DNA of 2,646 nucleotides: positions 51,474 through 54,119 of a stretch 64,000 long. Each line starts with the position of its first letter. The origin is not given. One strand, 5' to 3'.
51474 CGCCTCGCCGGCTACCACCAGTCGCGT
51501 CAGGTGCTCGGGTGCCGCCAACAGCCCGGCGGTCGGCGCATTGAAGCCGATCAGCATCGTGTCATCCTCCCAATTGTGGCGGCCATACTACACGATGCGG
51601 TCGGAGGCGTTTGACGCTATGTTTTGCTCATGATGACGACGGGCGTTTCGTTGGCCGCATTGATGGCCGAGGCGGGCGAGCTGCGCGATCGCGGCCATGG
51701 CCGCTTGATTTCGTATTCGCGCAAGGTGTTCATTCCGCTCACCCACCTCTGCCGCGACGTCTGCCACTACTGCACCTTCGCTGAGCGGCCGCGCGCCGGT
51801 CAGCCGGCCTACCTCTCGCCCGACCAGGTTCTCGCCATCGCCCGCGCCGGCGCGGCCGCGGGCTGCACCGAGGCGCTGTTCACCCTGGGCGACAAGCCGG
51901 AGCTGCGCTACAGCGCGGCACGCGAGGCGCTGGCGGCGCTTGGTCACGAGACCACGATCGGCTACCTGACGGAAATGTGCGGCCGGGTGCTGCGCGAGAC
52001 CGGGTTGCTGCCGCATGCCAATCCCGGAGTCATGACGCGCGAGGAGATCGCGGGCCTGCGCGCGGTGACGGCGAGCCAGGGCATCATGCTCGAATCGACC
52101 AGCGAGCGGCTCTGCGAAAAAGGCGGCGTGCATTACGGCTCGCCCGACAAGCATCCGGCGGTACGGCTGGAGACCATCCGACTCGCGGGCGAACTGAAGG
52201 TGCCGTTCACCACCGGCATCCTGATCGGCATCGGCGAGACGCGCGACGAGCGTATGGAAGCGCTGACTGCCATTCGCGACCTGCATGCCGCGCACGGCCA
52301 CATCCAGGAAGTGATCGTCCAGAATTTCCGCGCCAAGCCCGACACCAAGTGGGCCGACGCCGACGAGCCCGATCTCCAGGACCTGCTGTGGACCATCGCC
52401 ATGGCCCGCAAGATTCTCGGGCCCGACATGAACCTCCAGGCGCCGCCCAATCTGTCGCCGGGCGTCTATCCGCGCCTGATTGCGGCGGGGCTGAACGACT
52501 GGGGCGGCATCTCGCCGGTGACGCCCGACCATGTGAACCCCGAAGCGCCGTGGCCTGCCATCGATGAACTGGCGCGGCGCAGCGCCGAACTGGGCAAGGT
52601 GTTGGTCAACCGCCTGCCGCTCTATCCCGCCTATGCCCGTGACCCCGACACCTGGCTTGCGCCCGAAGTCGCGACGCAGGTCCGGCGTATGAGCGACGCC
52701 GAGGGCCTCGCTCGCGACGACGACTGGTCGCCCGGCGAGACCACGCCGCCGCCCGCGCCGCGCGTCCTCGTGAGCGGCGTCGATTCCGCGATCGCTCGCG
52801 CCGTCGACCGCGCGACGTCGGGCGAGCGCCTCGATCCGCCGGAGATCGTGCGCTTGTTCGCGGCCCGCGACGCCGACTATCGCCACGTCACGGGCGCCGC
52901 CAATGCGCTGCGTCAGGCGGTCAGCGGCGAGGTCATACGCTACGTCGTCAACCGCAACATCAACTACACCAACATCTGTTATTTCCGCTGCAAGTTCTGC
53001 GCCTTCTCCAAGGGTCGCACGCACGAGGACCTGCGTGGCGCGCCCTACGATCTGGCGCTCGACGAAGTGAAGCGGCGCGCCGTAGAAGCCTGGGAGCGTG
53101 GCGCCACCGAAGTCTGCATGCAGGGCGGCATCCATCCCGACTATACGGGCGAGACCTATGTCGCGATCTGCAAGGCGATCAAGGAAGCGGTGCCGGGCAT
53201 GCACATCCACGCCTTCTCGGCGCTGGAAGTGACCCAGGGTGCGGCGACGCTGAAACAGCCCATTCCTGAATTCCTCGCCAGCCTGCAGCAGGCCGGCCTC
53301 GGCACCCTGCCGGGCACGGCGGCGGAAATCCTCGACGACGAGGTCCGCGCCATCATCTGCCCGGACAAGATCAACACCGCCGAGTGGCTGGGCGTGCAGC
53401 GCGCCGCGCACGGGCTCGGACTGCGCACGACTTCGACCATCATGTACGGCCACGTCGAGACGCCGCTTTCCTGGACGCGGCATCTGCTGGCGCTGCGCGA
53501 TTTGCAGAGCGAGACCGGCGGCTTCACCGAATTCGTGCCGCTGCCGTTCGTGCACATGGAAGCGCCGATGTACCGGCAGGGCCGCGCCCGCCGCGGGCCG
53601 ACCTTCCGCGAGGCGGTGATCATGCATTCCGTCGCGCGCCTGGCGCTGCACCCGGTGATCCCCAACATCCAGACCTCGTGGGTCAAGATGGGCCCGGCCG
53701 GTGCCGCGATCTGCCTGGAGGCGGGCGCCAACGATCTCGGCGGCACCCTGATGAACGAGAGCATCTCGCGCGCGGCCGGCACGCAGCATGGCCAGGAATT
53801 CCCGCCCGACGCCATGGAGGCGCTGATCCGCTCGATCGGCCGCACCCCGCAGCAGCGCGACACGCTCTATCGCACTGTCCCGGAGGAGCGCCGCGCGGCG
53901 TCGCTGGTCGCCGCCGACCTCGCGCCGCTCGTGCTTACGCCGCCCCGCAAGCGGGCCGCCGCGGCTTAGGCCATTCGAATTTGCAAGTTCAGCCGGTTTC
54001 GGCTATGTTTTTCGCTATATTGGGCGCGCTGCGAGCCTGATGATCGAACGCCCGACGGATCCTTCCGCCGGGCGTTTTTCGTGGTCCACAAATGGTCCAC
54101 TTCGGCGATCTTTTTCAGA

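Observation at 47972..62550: Dense swarm of nine luciferase-like (LLM) oxidoreductase paralogues wrapped around the F420 biosynthesis genes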

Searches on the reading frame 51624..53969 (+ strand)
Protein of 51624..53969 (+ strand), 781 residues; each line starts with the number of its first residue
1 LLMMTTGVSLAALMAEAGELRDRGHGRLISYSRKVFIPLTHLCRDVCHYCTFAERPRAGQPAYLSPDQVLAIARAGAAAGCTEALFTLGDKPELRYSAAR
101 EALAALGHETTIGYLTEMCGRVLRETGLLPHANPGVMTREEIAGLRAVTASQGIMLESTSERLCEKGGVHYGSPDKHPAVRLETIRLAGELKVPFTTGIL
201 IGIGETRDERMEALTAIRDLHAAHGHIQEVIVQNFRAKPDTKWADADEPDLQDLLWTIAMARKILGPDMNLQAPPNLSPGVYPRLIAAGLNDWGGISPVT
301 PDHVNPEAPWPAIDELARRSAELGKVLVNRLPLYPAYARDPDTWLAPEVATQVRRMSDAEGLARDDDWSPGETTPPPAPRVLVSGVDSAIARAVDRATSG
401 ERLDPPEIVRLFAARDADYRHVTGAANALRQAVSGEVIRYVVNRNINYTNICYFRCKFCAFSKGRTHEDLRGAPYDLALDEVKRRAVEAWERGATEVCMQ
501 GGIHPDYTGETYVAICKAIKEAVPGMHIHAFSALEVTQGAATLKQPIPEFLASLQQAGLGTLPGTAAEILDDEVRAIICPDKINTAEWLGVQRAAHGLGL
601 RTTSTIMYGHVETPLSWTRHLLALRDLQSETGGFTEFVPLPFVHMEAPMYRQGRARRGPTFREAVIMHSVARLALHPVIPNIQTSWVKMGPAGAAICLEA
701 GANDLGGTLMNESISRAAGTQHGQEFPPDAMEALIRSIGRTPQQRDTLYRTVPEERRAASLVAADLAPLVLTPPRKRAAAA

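Call 5: search_protein_families(library=ncbifam, proteins=[window:51624-53969:+], max_evalue=0.00001)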
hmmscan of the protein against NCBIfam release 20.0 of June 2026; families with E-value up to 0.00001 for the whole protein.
window:51624-53969:+ (781 aa): 16 families
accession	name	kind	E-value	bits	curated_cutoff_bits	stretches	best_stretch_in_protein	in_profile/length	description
NF006687.0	PRK09234.1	equivalog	0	1133.2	1018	2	2-379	39-424/849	bifunctional FO biosynthesis protein CofGH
TIGR03551.1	F420_cofH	equivalog_domain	3.1e-166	552.4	374.1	2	407-752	5-345/345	5-amino-6-(D-ribitylamino)uracil--L-tyrosine 4-hydroxyphenyl transferase CofH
TIGR03550.1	F420_cofG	equivalog_domain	3.2e-147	489.8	213.35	1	30-353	1-321/322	7,8-didemethyl-8-hydroxy-5-deazariboflavin synthase CofG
NF005609.0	PRK07360.1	equivalog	1.5e-140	468.3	426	2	388-754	6-370/374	7,8-didemethyl-8-hydroxy-5-deazariboflavin synthase subunit CofH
NF004884.0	PRK06245.1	equivalog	2.6e-131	437.5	209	1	24-362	6-337/340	7,8-didemethyl-8-hydroxy-5-deazariboflavin synthase subunit CofG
TIGR00423.1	TIGR00423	subfamily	2.8e-124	414.4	260.25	1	438-751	1-309/310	CofH family radical SAM protein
TIGR03699.1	menaquin_MqnC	equivalog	2.3e-109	365.4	428.1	2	401-751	1-341/342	cyclic dehypoxanthinyl futalosine synthase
TIGR03700.1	mena_SCO4494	equivalog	8.9e-101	337.3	434.55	2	395-752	3-351/351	aminofutalosine synthase MqnE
NF006277.0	PRK08445.1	equivalog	2.3e-77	260.2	576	1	402-750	3-343/348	dehypoxanthine futalosine cyclase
NF006276.0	PRK08444.1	equivalog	3.3e-72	243.5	560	1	394-752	4-350/353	aminofutalosine synthase MqnE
NF004580.0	PRK05926.1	equivalog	5.4e-53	180.5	583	1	388-742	13-362/370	hypothetical protein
TIGR00433.2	bioB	equivalog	4.9e-16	58.8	225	1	9-265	18-251/307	biotin synthase BioB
TIGR03956.1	rSAM_HydE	equivalog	3.8e-13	49.4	254.6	1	395-703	3-287/340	[FeFe] hydrogenase H-cluster radical SAM maturase HydE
TIGR03957.1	rSAM_HmdB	equivalog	7.2e-11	41.8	320.9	0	176-275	165-259/317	5,10-methenyltetrahydromethanopterin hydrogenase cofactor biosynthesis protein HmdB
TIGR03910.1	pyrrolys_PylB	equivalog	3.7e-10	39.2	348.2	1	2-269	27-271/347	methylornithine synthase PylB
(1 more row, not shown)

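Call 88: search_dna_similar(query=window:51624-53969:+, collection=plasmids, mode=protein, max_evalue=1e-50, max_rows=40)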
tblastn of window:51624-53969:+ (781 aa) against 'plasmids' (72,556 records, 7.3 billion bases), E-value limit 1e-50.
Records with a match: 68; places in all: 69; records where one place covers at least 80% of the query: 57.
Best place of each record, by identity: 60-80% 22; <60% 46.
By first word of the organism name: Sinorhizobium 12; Sphingobium 10; Leisingera 10; Rhodococcus 10; Streptomyces 8; Paraburkholderia 2; Croceicoccus 2; Natrinema 2; Aromatoleum 1; Agrobacterium 1; and 10 more.
By predicted mobility (MOB-suite, as given by PLSDB): non-mobilizable 44; conjugative 18; mobilizable 6.
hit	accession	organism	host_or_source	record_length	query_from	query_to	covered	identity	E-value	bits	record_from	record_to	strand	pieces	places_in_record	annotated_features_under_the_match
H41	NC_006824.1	Aromatoleum aromaticum EbN1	-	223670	12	778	98%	64.3%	0e+0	1013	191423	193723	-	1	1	cofH: 5-amino-6-(D-ribitylamino)uracil--L-tyrosine 4-hydroxyphenyl ...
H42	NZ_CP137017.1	Sinorhizobium fredii GR64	Phaseolus vulgaris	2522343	25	764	95%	62.9%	0e+0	954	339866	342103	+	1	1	record has no annotation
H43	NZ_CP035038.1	Sinorhizobium fredii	single cell,soil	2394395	25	764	95%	62.7%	0e+0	947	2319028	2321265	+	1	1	none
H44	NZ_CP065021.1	Sinorhizobium meliloti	Medicago sativa subsp. varia (Martyn) ...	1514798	25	762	94%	62.8%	0e+0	939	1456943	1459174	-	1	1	none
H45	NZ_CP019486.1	Sinorhizobium meliloti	alfalfa,single cell,nitrogen fixing ...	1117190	25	762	94%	62.8%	0e+0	938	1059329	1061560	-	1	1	record has no annotation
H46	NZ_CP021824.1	Sinorhizobium meliloti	Medicago truncatula,Single Cell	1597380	25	763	95%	62.5%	0e+0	943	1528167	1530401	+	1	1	none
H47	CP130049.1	Sinorhizobium meliloti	Medicago,Cell culture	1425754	25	763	95%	62.5%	0e+0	941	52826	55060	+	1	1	cofH: 5-amino-6-(D-ribitylamino)uracil--L-tyrosine 4-hydroxyphenyl ...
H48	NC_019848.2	Sinorhizobium meliloti GR4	-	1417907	25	762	94%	62.5%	0e+0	934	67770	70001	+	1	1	record has no annotation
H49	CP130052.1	Sinorhizobium meliloti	Medicago,Cell culture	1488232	25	760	94%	62.6%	0e+0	944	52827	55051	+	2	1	none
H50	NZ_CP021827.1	Sinorhizobium meliloti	Medicago truncatula,Single Cell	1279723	25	762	94%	62.4%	0e+0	934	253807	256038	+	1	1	record has no annotation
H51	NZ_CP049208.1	Agrobacterium rubi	Raspberry,cell culture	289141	10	777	98%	59.7%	0e+0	932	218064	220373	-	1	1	cofH: 5-amino-6-(D-ribitylamino)uracil--L-tyrosine 4-hydroxyphenyl ...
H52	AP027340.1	Sphingobium sp. TomTYG73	-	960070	12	755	95%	60.4%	0e+0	882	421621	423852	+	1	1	fbiC: FO synthase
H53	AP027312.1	Sphingobium sp. TomMM7A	-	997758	12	755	95%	60.4%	0e+0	879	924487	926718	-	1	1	fbiC: FO synthase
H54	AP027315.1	Sphingobium sp. TomMM15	-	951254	12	755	95%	60.4%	0e+0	879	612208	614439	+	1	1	fbiC: FO synthase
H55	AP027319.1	Sphingobium sp. TomTYG42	-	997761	12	755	95%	60.4%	0e+0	879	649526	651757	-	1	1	fbiC: FO synthase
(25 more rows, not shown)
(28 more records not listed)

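Call 89: get_annotated_region(hit=H41, flank=9000)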
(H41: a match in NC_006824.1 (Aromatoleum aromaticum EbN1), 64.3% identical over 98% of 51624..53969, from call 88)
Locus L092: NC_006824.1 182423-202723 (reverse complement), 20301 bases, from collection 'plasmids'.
description: Aromatoleum aromaticum EbN1 plasmid 2, complete sequence
organism: Aromatoleum aromaticum EbN1 (NCBI taxid 76114)
taxonomy: Bacteria; Pseudomonadota; Betaproteobacteria; Rhodocyclales; Rhodocyclaceae; Aromatoleum; Aromatoleum aromaticum; Aromatoleum aromaticum EbN1
host: -; source: -; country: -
typing (MOB-suite, as given by PLSDB): conjugative; replicon rep_cluster_1841; relaxase MOBP; mating-pair formation MPF_T
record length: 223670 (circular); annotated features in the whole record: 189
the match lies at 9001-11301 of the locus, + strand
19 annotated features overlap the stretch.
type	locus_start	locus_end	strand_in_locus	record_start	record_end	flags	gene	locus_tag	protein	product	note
CDS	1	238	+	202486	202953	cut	-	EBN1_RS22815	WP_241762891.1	SDR family NAD(P)-dependent oxidoreductase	-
CDS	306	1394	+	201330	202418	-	istA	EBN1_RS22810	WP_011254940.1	IS21-like element ISAzo17 family transposase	GO:0006313 - DNA transposition [Evidence IEA]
CDS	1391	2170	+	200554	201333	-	istB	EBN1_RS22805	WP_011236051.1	IS21-like element ISAzo17 family helper ATPase IstB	-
CDS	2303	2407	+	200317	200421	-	-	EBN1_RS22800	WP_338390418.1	SDR family NAD(P)-dependent oxidoreductase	-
CDS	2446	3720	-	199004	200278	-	-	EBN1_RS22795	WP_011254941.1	IS256-like element ISAzo34 family transposase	GO:0006313 - DNA transposition [Evidence IEA]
CDS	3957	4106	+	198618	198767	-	-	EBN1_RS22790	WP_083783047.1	SDR family oxidoreductase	-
CDS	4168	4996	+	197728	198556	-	-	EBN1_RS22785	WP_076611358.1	IS5-like element ISAzo38 family transposase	GO:0006313 - DNA transposition [Evidence IEA]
CDS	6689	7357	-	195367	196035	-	-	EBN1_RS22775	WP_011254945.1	GntR family transcriptional regulator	-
CDS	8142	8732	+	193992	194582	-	-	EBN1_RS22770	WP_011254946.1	pyridoxamine 5'-phosphate oxidase family protein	-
CDS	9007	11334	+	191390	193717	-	cofH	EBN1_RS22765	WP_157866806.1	5-amino-6-(D-ribitylamino)uracil--L-tyrosine 4-hydroxyphenyl transferase CofH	-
CDS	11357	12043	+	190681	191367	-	npdG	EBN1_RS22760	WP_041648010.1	NADPH-dependent F420 reductase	-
CDS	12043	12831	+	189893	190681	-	cofE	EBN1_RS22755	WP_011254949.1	coenzyme F420-0:L-glutamate ligase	-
CDS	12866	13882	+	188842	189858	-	cofD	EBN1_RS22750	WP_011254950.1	2-phospho-L-lactate transferase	-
CDS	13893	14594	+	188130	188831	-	cofC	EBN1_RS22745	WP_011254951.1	2-phospho-L-lactate guanylyltransferase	-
CDS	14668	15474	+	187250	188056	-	-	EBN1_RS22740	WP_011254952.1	crotonase/enoyl-CoA hydratase family protein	-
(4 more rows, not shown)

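Call 90: get_annotated_region(hit=H47, flank=9000)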
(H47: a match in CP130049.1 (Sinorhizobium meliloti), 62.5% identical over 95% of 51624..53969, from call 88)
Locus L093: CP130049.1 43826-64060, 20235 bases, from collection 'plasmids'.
description: Sinorhizobium meliloti strain R28 plasmid pSymA, complete sequence
organism: Sinorhizobium meliloti (NCBI taxid 382)
taxonomy: Bacteria; Pseudomonadota; Alphaproteobacteria; Hyphomicrobiales; Rhizobiaceae; Sinorhizobium; Sinorhizobium meliloti
host: -; source: Medicago,Cell culture; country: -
typing (MOB-suite, as given by PLSDB): conjugative; relaxase MOBQ; mating-pair formation MPF_T
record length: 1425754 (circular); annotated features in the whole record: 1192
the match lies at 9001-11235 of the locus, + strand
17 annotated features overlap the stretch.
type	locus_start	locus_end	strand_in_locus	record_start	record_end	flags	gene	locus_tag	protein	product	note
CDS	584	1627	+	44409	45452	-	pyrC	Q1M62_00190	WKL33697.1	dihydroorotase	-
CDS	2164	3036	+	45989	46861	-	-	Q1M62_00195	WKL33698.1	branched-chain amino acid ABC transporter permease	-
CDS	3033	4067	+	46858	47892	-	-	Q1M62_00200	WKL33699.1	branched-chain amino acid ABC transporter permease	-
CDS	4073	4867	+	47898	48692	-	-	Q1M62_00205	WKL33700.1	ABC transporter ATP-binding protein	-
CDS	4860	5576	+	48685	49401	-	-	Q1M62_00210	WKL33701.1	ABC transporter ATP-binding protein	-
CDS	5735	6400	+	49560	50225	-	npdG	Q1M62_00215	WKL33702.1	NADPH-dependent F420 reductase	-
CDS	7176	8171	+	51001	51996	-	cofD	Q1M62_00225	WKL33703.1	2-phospho-L-lactate transferase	-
CDS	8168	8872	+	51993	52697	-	cofC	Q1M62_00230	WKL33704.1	2-phospho-L-lactate guanylyltransferase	-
CDS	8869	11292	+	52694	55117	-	cofH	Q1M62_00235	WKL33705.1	5-amino-6-(D-ribitylamino)uracil--L-tyrosine 4-hydroxyphenyl transferase CofH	-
CDS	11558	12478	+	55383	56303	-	-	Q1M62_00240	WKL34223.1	CoA-transferase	-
CDS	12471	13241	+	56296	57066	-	-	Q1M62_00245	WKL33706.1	3-oxoadipate--succinyl-CoA transferase subunit B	-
CDS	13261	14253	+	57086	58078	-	-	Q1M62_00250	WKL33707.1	TIGR03619 family F420-dependent LLM class oxidoreductase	-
CDS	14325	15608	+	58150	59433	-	-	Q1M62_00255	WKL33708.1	ArgE/DapE family deacylase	-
CDS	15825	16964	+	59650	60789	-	-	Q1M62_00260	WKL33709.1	Re/Si-specific NAD(P)(+) transhydrogenase subunit alpha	-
CDS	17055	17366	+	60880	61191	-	-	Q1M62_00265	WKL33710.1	NAD(P) transhydrogenase subunit alpha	-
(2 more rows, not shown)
